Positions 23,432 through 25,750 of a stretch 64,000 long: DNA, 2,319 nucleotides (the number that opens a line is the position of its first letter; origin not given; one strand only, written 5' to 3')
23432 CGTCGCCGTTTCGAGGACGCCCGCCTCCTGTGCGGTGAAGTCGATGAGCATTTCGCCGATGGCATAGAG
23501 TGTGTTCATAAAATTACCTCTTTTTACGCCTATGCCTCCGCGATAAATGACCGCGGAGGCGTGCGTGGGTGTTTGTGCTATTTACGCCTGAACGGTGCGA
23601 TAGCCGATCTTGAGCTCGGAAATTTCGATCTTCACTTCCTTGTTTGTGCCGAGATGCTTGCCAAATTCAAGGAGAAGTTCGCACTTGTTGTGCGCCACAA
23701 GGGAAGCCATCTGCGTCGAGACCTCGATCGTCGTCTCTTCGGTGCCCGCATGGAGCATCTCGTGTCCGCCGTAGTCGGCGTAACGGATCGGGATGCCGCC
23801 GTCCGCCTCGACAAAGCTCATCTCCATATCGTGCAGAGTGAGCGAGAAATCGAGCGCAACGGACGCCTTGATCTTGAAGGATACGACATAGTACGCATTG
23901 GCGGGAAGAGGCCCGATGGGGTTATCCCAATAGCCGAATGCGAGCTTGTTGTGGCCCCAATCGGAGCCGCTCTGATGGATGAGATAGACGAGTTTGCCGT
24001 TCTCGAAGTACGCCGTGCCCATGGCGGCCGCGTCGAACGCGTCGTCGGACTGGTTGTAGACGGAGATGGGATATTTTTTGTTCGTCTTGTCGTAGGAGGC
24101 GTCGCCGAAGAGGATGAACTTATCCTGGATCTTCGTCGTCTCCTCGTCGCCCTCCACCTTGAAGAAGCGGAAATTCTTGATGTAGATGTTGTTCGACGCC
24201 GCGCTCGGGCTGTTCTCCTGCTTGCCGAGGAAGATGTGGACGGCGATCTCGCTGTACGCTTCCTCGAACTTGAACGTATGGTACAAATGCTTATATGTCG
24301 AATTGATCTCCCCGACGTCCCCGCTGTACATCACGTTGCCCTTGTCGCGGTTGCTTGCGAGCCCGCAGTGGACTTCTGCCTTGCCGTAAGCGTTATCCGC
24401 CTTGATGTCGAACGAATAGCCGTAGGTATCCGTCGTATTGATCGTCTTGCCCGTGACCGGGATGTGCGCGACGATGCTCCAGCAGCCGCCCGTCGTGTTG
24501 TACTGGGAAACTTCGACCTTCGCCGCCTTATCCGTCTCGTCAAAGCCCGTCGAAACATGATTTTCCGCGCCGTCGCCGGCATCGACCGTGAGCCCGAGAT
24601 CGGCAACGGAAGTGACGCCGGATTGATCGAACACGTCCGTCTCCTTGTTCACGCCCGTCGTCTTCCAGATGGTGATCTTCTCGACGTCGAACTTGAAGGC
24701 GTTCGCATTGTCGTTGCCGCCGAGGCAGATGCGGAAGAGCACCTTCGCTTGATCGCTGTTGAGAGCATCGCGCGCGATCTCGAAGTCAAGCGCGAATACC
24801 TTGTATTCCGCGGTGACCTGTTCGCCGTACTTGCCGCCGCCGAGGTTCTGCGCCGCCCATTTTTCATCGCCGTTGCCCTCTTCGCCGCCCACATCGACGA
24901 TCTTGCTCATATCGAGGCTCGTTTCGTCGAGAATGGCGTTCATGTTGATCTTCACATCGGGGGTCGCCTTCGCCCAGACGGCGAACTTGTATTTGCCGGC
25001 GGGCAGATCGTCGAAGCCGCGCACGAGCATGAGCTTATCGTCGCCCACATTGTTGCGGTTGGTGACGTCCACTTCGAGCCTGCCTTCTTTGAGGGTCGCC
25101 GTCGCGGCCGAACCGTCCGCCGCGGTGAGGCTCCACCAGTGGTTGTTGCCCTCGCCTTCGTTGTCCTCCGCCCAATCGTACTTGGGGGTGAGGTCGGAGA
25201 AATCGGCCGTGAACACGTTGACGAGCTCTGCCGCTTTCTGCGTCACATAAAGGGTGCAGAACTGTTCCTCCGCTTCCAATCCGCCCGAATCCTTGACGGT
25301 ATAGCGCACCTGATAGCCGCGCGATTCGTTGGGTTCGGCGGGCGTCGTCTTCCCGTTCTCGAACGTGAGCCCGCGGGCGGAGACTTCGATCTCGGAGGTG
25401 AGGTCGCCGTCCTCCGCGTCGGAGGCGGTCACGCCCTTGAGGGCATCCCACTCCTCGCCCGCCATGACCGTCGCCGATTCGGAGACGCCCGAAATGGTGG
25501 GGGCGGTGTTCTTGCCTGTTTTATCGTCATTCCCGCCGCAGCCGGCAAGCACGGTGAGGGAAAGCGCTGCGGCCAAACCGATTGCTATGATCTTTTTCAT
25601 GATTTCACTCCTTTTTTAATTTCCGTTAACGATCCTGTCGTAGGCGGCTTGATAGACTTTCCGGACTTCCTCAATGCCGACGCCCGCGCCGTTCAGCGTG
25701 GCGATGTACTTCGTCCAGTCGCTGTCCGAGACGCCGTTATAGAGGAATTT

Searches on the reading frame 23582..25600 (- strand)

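Call 32: search_protein_families(library=pfam, proteins=[window:23582-25600:-], max_evalue=0.01)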
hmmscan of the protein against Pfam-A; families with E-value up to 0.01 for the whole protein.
window:23582-25600:- (672 aa): 1 family
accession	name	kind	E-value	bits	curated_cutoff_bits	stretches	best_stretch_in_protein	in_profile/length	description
PF16403.11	Bact_surface_Ig-like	-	0.0031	18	27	1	41-111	7-64/71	Bacterial surface protein, Ig-like domain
